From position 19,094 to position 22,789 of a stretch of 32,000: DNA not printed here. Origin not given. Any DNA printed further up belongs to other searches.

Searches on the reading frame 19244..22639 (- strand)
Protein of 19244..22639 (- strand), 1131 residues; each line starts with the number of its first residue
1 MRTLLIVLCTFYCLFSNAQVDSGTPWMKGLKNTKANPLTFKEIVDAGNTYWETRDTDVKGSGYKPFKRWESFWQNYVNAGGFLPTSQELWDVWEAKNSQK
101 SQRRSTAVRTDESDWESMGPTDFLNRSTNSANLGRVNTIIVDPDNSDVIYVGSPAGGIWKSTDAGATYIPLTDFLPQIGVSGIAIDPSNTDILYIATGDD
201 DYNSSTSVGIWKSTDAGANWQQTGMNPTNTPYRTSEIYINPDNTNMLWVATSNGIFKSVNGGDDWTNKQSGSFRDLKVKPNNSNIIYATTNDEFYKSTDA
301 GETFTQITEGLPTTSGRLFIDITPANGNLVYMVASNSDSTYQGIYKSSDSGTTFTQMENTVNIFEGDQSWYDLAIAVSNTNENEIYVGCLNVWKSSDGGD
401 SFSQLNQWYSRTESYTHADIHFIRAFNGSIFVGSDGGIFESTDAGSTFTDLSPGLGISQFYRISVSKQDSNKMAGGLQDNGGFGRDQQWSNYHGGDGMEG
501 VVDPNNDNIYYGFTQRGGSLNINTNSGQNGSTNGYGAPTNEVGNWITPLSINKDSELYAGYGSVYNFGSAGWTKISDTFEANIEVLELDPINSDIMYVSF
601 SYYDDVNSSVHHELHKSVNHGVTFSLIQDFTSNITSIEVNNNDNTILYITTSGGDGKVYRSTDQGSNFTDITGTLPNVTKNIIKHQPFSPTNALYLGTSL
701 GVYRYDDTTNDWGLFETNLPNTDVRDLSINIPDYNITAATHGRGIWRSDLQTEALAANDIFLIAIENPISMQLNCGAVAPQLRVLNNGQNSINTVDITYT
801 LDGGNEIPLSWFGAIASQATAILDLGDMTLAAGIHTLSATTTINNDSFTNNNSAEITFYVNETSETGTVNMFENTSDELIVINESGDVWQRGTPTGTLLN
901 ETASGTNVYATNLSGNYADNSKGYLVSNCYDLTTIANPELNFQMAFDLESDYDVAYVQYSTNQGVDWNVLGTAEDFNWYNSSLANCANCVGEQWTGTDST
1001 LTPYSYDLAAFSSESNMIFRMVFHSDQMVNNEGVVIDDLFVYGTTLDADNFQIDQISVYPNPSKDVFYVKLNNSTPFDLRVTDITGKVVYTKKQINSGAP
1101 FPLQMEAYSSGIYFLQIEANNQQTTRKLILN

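Call 10: search_protein_families(library=pfam, proteins=[window:19244-22639:-], max_evalue=0.01)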
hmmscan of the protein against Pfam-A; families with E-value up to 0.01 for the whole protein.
window:19244-22639:- (1131 aa): 5 families
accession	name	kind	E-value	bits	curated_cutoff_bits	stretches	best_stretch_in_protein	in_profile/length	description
PF15902.12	Sortilin-Vps10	-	2.9e-23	82.8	33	4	255-366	3-121/446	Sortilin, neurotensin receptor 3,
PF18962.6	Por_Secre_tail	-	7.6e-15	55.4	27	1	1058-1129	1-74/75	Secretion system C-terminal sorting domain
PF20773.4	InhA-like_MAM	-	8.9e-06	25.8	26.9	1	926-1041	53-162/191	Immune inhibitor A-like, MAM domain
PF13859.12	BNR_3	-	2.3e-05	24.4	27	0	642-682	184-224/308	BNR repeat-like domain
PF21471.3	Reelin_subrepeat-B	-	0.00064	19.9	27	0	953-1039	58-124/127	Reelin subrepeat B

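Call 83: search_protein_families(library=ncbifam, proteins=[window:19244-22639:-], max_evalue=0.001)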
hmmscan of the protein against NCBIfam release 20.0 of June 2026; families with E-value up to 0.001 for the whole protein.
window:19244-22639:- (1131 aa): 2 families
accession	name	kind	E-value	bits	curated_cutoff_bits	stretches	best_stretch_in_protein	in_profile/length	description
NF045728.1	glycosyl_F510_1955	equivalog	9e-31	107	175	4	206-314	70-180/246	F510_1955 family glycosylhydrolase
TIGR04183.1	Por_Secre_tail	domain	2.5e-13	49.8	23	1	1058-1130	1-71/72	T9SS type A sorting domain-containing protein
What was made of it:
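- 22637..22655 (-): Candidate target site. The 13-nt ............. (22643-22655) is perfectly complementary to the sRNA core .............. It covers -16 to -4 of the AUG (22637-22639) of the 1131-aa BNR/sortilin-repeat T9SS-secreted protein gene (19244-22639). Protein domains from calls 10 and 83.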
